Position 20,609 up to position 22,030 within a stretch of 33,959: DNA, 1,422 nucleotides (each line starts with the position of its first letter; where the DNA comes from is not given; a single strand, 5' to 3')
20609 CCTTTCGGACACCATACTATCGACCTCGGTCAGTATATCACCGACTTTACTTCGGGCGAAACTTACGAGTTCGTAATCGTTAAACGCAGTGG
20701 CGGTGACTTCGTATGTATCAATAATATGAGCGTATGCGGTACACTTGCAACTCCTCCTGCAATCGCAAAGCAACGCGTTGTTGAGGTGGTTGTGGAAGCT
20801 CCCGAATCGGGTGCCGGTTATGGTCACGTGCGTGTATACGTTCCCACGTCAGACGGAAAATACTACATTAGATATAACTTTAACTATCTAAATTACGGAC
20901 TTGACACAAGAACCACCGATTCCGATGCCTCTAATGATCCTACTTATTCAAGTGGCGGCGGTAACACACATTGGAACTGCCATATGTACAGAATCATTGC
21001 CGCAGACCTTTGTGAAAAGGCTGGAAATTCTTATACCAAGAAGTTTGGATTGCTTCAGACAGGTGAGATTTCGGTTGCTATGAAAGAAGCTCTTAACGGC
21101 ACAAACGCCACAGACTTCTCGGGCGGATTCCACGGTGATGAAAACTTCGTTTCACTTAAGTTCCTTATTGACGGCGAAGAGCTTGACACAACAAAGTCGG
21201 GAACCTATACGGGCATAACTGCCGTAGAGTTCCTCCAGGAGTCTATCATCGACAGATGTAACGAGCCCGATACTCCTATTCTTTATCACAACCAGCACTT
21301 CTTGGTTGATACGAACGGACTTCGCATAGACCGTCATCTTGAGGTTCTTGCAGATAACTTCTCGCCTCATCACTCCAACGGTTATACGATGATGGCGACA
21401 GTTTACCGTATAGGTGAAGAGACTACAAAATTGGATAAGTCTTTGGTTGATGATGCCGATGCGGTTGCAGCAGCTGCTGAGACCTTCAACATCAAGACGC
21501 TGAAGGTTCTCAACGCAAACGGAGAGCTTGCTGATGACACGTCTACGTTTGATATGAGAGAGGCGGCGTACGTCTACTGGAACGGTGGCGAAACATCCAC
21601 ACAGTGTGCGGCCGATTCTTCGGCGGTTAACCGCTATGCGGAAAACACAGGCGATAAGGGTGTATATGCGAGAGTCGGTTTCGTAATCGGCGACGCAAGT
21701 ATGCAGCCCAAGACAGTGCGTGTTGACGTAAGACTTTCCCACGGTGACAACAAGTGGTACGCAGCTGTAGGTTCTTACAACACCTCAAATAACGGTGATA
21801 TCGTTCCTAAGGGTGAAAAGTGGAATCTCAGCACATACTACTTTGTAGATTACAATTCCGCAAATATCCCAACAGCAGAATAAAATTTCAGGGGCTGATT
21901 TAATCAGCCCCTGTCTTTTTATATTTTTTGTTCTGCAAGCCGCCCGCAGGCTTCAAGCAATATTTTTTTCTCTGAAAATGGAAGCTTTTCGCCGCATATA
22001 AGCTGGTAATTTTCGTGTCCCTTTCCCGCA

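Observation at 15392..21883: Stand-alone 6.5-kb gene for a 2163-aa secreted multi-jelly-roll protein with no recognisable anchor or catalytic signature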

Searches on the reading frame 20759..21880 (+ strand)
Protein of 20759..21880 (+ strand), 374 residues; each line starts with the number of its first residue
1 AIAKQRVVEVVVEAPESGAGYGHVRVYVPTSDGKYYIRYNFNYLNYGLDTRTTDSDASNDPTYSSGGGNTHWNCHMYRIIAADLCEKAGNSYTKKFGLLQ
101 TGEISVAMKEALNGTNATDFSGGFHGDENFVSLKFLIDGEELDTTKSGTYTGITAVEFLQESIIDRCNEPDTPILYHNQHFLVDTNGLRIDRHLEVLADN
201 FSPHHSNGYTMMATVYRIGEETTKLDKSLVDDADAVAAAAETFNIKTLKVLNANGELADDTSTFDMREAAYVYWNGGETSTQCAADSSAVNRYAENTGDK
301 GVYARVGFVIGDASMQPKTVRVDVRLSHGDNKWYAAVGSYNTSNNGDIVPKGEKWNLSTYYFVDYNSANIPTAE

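Call 40: find_homologous_proteins(query=A3, max_evalue=0.00001)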
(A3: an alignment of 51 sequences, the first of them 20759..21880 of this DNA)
Query A3 (51 sequences) (374 aa, profile of the alignment): 6 proteins with E <= 0.00001 among 8000 candidates.
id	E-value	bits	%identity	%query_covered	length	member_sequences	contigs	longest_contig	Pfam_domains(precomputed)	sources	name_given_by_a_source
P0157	1.5e-79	286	55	97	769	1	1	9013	-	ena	-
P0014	1.1e-72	263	61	79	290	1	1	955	-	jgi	jgi:hypothetical protein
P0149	6.4e-68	248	25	33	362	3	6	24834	-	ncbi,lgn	-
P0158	8.9e-46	175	25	53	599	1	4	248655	-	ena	-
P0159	4.2e-25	107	64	51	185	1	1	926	-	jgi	jgi:hypothetical protein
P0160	4.1e-18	84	62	44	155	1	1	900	-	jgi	jgi:hypothetical protein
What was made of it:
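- Tried and rejected: The word-indexed homolog search with the C-domain alignment returned only 6 proteins (call 40).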

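Call 41: find_encoding_contigs(protein=P0158, flank=8000, max_places=2)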
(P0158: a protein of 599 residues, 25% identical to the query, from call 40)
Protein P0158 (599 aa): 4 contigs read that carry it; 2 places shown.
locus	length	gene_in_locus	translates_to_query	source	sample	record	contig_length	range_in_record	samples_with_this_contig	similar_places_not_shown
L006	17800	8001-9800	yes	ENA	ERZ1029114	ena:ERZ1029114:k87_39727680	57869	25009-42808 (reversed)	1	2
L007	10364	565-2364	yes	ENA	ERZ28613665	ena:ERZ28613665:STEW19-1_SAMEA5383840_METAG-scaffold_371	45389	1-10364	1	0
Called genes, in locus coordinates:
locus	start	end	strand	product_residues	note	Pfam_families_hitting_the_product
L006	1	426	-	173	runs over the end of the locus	-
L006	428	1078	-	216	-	-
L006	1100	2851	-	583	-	-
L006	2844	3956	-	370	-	-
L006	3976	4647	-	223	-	PF00075:RNase_H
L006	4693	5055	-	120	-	-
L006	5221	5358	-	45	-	-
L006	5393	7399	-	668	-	-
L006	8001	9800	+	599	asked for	-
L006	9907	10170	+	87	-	-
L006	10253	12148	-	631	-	-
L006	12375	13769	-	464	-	-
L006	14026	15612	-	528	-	PF04218:CENP-B_N (weak)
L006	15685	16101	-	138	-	-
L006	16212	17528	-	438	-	PF01841:Transglut_core (weak)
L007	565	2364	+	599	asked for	-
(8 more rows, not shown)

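Call 43: predict_structure(alignment_id=A3)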
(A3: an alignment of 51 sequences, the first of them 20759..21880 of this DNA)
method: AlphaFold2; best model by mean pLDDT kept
length: 374 residues; sequences in the alignment: 51
mean_pLDDT: 87.1   pTM: 0.89
mean pLDDT of the five models: 87.1, 87.0, 86.6, 85.9, 85.4
residues with pLDDT >= 90: 238; 70-90: 90; 50-70: 37; < 50: 9
segments of 3 or more residues with pLDDT < 50: 52-55
pLDDT, mean of each block of 10 residues (from residue 1): 70 95 98 95 85 52 80 93 95 93 89 92 95 98 98 97 95 97 96 97 91 87 61 72 85 91 68 60 79 92 95 92 85 92 84 97 91 63
secondary structure, 60 per line:
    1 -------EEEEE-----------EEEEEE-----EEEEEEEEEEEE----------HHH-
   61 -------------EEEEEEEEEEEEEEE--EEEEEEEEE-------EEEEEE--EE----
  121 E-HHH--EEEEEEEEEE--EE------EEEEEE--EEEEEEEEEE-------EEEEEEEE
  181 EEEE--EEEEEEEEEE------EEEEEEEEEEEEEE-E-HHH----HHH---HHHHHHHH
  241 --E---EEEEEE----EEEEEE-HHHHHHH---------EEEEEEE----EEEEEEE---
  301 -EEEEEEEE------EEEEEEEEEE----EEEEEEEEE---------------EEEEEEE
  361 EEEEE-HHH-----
elements in order: E8-12 E24-29 E35-46 E74-88 E91-99 E107-112 E128-137 E148-153 E156-165 E173-184 E187-196 E203-216 H233-240 E247-252 E257-262 H264-270 E280-286 E291-297 E302-309 E316-325 E330-338 E354-365
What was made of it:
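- AF2 gives pLDDT 87 (call 43).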

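Call 47: fold_search(model_id=the predicted structure, library=pdb)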
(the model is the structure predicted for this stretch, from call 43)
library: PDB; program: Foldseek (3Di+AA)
matches with E <= 10: 957; with E <= 0.001: 31
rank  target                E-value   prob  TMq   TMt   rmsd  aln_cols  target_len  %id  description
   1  1nsm_B                2.8e-06  1.00  0.34  0.36  12.6       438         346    9  Crystal structure of galactose mutarotase from Lactococcus lactis mutant D243A complexed with galactose (released 2003-02-11)
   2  1ns4_A                3.0e-06  1.00  0.36  0.38  10.4       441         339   10  Crystal structure of galactose mutarotase from Lactococcus lactis mutant E304Q complexed with glucose (released 2003-02-11)
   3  1nsx_B                3.2e-06  1.00  0.35  0.37  12.4       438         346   10  Crystal structure of galactose mutarotase from Lactococcus lactis mutant H170N complexed with galactose (released 2003-02-11)
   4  1l7k_B                3.5e-06  1.00  0.36  0.39  10.3       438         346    9  x-ray structure of galactose mutarotase from Lactococcus lactis complexed with galactose (released 2002-04-24)
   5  1nsu_A                5.4e-06  1.00  0.35  0.38  12.4       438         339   10  Crystal structure of galactose mutarotase from Lactococcus lactis mutant H96N complexed with galactose (released 2003-02-11)
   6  1ns8_B                6.0e-06  1.00  0.36  0.38  10.4       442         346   10  Crystal structure of galactose mutarotase from Lactococcus lactis mutant D243N complexed with galactose (released 2003-02-11)
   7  1nsz_A                7.8e-06  1.00  0.35  0.38  10.5       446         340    9  Crystal structure of galactose mutarotase from Lactococcus lactis mutant H170N complexed with glucose (released 2003-02-11)
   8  1l7j_A                8.7e-06  1.00  0.35  0.38  12.9       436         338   10  X-ray structure of galactose mutarotase from Lactococcus lactis (apo) (released 2002-04-24)
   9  1txk_B                2.3e-05  1.00  0.34  0.28   9.6       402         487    8  Crystal structure of Escherichia coli OpgG (released 2004-09-07)
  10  8k7u_D                2.6e-05  1.00  0.40  0.27   9.1       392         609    8  the alpha-galactosidase 5 with Cacl2 (released 2024-07-31)
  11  1snz_B                3.5e-05  1.00  0.36  0.39  13.1       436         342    9  Crystal structure of apo human galactose mutarotase (released 2004-03-30)
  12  1txk_A                3.7e-05  1.00  0.33  0.27   9.6       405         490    8  Crystal structure of Escherichia coli OpgG (released 2004-09-07)
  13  1nsu_B                3.7e-05  1.00  0.34  0.36  13.1       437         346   10  Crystal structure of galactose mutarotase from Lactococcus lactis mutant H96N complexed with galactose (released 2003-02-11)
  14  8wg1_D                7.4e-05  1.00  0.36  0.22  11.2       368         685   10  Crystal structure of GH97 glucodextranase mutant E509Q from Flavobacterium johnsoniae in complex with panose (released 2024-05-08)
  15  3os7_A                7.4e-05  1.00  0.38  0.41  10.4       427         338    8  Crystal structure of a galactose mutarotase-like protein (CA_C0697) from CLOSTRIDIUM ACETOBUTYLICUM at 1.80 A resoluti (released 2010-10-13)
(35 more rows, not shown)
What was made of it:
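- Closest known: Galactose mutarotase-like supersandwich proteins. Same: The fold class of aa 1795-2163 matches, with Foldseek E 3e-6 to 1e-3 and probability ~1.0 (call 47).
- All top PDB hits belong to the galactose-mutarotase-like superfamily (call 47). The fold class includes catalytic members: GalM, GH186 OpgG/OpgD, and PL4 domain I (call 47).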

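Call 55: search_solved_structures(query=A3, max_evalue=1)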
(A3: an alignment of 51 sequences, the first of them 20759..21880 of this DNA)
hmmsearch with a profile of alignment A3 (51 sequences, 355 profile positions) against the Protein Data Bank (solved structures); distinct sequences matched with E-value up to 1: 0.

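Call 69: fold_search(model_id=the predicted structure, library=viral)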
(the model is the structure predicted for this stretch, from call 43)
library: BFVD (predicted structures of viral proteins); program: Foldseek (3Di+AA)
matches with E <= 10: 500; with E <= 0.001: 8
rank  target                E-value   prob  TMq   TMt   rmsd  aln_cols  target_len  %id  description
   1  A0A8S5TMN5            8.8e-17  1.00  0.63  0.27   5.6       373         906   14  Distal tail protein [Siphoviridae sp. ctKgQ2]
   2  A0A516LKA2            3.2e-16  1.00  0.64  0.26   4.8       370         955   18  (no name in the UniProt tables at hand)
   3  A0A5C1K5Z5            1.2e-08  1.00  0.48  0.17   8.5       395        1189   12  Uncharacterized protein [Pseudomonas phage Zuri]
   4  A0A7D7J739            1.6e-08  1.00  0.47  0.17   8.6       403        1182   12  (no name in the UniProt tables at hand)
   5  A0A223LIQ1            3.6e-08  1.00  0.44  0.23  21.6       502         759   10  Tail fiber protein [Pseudoalteromonas phage J2-1]
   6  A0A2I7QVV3            6.2e-08  1.00  0.41  0.25  21.1       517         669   10  (no name in the UniProt tables at hand)
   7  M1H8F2                1.2e-05  1.00  0.39  0.26  13.4       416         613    7  (no name in the UniProt tables at hand)
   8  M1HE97                8.1e-05  1.00  0.37  0.39  10.1       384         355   10  (no name in the UniProt tables at hand)
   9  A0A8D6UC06            3.8e-03  0.10  0.11  0.12  30.3       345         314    9  Tail protein [Enterococcus phage dArtagnan]
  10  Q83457                2.4e-02  0.15  0.15  0.13  27.7       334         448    8  Fiber protein [Porcine adenovirus A serotype 3]
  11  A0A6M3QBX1            3.5e-02  0.09  0.12  0.08  18.0       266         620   10  Fiber-1 [Duck adenovirus 4]
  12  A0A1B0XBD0            3.6e-02  0.04  0.08  0.05  22.2       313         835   10  Fiber protein [Equine adenovirus A serotype 1]
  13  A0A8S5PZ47            4.8e-02  0.09  0.16  0.15  23.0       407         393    8  Tail fiber protein [Myoviridae sp. ctQYc56]
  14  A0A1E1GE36            4.8e-02  0.06  0.11  0.05  19.7       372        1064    9  (no name in the UniProt tables at hand)
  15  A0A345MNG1            5.3e-02  0.07  0.13  0.13  20.8       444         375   10  (no name in the UniProt tables at hand)
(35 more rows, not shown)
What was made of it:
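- On C-terminal domain of phage BppU-family / distal-tail receptor-binding proteins (unnamed family defined here): BFVD phage hits have TM 0.63-0.64 (call 69).
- The best structural matches overall are phage distal tail proteins (E 9e-17, TM 0.63; call 69).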

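Call 86: search_solved_structures(query=A3, max_evalue=10, show_alignments=3)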
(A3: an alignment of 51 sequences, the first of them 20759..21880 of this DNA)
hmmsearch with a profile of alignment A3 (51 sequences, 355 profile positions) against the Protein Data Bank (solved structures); distinct sequences matched with E-value up to 10: 0.
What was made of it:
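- On GH186 (OpgG/OpgD beta-1,2-glucanases): The PDB profile search finds nothing (calls 55, 86).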

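Call 88: search_dna_similar(query=window:20759-21880:+, collection=phages, mode=protein, max_evalue=0.001, max_rows=15)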
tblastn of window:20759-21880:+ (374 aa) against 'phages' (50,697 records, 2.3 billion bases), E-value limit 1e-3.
Records with a match: 2; places in all: 2; records where one place covers at least 80% of the query: 0.
Best place of each record, by identity: <60% 2.
By first word of the organism name: Clostridium 2.
By host as written in the record: Clostridium perfringens 2.
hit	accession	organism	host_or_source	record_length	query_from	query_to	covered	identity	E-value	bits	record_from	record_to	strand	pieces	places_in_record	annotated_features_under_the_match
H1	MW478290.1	Clostridium phage phiCp-B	Clostridium perfringens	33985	73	222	40%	26.9%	4e-4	49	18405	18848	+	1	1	BppU family baseplate upper protein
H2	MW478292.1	Clostridium phage vB_CpeS-1181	Clostridium perfringens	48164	73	222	40%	26.9%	4e-4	49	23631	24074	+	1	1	baseplate protein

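Call 89: get_annotated_region(hit=H1, flank=6000)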
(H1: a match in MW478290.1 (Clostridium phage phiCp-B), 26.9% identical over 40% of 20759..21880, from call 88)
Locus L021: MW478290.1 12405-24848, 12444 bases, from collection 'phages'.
description: Clostridium phage phiCp-B, complete genome.
organism: Clostridium phage phiCp-B (NCBI taxid 2814703)
taxonomy: Viruses; Duplodnaviria; Heunggongvirae; Uroviricota; Caudoviricetes
host: Clostridium perfringens; source: chicken feces; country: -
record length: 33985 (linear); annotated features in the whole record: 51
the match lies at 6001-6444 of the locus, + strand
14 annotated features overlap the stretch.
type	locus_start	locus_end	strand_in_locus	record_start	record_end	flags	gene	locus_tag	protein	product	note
CDS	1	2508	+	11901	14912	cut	-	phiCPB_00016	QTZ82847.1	peptidoglycan DD-metalloendopeptidase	-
CDS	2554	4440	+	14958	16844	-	-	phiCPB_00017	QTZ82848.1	MBL-fold metallo-hydrolase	-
CDS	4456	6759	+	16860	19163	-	-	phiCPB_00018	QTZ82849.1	BppU family baseplate upper protein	-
CDS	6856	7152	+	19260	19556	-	-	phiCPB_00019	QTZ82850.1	putative membrane protein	hypothetical secreted or membrane protein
CDS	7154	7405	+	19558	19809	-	-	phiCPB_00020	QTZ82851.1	holin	-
CDS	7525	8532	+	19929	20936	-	-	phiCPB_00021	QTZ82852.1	endolysin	-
CDS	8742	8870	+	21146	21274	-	-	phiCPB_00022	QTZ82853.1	hypothetical protein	-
CDS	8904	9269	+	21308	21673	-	-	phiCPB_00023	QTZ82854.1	hypothetical protein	-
CDS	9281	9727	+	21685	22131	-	-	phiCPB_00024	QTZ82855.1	hypothetical protein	-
CDS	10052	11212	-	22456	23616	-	-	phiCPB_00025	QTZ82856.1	integrase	-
CDS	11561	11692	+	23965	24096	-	-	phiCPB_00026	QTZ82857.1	hypothetical protein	-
CDS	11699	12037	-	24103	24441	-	-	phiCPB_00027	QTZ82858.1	Cro/CI-like repressor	-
CDS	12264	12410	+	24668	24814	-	-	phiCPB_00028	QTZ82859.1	hypothetical protein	-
CDS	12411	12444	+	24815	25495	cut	-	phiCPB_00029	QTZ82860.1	antirepressor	-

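Call 92: find_encoding_contigs(protein=P0157, flank=6000, max_places=1)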
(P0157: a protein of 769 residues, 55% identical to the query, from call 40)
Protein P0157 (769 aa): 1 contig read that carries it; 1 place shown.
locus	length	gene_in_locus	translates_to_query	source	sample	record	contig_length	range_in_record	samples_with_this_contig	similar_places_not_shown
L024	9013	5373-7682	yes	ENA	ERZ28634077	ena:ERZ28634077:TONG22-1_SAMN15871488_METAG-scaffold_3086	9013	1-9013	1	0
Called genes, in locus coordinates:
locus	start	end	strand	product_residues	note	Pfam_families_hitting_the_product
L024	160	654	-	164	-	PF13240:Zn_Ribbon_1 (weak), PF13248:Zn_ribbon_3 (weak)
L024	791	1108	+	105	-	PF13560:HTH_31 (weak), PF01381:HTH_3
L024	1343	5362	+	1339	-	-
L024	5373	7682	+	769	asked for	-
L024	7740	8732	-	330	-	PF01381:HTH_3, PF13560:HTH_31 (weak)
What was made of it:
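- A homolog in L024 is split into two genes of 1339 and 769 aa (call 92).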
